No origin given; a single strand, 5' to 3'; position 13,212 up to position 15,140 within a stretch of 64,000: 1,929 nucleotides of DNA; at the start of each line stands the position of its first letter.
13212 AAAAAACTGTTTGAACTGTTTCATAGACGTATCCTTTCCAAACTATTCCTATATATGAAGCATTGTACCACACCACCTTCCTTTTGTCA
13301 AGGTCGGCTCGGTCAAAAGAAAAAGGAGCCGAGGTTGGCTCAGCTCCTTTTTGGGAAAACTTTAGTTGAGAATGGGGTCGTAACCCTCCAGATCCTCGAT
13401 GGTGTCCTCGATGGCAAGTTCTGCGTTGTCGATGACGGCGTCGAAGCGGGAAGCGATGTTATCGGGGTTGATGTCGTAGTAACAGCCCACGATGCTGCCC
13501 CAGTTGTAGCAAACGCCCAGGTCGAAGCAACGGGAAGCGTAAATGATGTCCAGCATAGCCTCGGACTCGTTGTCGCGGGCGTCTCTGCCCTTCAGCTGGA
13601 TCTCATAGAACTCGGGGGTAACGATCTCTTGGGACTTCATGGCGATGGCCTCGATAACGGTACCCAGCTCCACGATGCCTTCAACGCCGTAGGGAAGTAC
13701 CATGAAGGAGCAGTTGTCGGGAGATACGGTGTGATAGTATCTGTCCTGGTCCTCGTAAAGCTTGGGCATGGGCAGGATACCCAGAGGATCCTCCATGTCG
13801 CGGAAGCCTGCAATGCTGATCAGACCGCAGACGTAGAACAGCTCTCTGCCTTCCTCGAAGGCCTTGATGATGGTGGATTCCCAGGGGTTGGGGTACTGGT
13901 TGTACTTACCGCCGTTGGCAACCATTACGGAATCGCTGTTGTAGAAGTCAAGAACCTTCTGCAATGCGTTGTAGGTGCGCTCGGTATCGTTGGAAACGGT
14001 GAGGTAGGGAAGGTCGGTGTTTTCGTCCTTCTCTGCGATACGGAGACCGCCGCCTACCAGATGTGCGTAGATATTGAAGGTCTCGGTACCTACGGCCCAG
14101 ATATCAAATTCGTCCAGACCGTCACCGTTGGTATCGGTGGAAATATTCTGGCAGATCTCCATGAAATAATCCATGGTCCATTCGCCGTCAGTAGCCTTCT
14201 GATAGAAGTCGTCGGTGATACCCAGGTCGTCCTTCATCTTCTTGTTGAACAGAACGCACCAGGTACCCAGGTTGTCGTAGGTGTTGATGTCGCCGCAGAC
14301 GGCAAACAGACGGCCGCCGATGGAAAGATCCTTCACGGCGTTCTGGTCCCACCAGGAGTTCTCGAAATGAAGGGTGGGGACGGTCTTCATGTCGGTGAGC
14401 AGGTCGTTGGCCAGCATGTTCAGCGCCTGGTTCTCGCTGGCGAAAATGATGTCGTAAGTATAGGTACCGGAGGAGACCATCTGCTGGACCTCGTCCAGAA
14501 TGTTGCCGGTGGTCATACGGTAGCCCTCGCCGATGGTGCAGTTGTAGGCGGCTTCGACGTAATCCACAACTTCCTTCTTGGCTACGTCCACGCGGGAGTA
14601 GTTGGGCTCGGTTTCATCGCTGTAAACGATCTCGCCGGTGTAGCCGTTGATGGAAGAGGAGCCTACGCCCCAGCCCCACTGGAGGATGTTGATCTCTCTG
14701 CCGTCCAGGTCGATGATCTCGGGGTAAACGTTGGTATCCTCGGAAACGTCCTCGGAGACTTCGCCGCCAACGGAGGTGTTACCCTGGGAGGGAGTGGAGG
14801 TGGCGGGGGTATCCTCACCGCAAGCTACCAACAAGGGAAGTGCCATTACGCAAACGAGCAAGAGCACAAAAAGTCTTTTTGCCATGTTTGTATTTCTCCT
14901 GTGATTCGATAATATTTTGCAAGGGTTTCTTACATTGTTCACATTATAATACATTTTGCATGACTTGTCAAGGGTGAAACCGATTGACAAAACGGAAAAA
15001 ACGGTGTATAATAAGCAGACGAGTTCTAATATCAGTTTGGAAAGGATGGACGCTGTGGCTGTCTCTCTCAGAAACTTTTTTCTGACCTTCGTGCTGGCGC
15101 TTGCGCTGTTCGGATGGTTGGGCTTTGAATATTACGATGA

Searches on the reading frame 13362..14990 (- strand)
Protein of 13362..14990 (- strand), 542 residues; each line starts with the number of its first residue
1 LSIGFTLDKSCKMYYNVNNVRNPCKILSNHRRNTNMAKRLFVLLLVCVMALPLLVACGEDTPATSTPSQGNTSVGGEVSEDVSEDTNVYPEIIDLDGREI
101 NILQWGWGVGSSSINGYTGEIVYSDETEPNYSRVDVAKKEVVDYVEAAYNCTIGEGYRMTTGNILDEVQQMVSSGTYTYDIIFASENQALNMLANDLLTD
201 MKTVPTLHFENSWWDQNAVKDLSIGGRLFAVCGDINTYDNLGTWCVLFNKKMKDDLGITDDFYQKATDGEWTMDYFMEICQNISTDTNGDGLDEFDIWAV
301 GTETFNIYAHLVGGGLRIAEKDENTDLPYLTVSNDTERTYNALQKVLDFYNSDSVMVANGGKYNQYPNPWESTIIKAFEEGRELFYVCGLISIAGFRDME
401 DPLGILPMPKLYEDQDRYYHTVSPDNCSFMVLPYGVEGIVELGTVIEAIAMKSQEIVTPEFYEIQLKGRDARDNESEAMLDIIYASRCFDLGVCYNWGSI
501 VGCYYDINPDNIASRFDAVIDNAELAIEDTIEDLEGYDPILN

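Call 71: search_protein_families(library=pfam, proteins=[window:13362-14990:-], max_evalue=0.00001)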
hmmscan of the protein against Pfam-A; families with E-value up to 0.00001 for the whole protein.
window:13362-14990:- (542 aa): 1 family
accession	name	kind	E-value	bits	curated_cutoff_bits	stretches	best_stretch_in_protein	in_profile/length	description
PF13416.11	SBP_bac_8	-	8.5e-06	26.2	27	0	160-410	20-213/279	Bacterial extracellular solute-binding protein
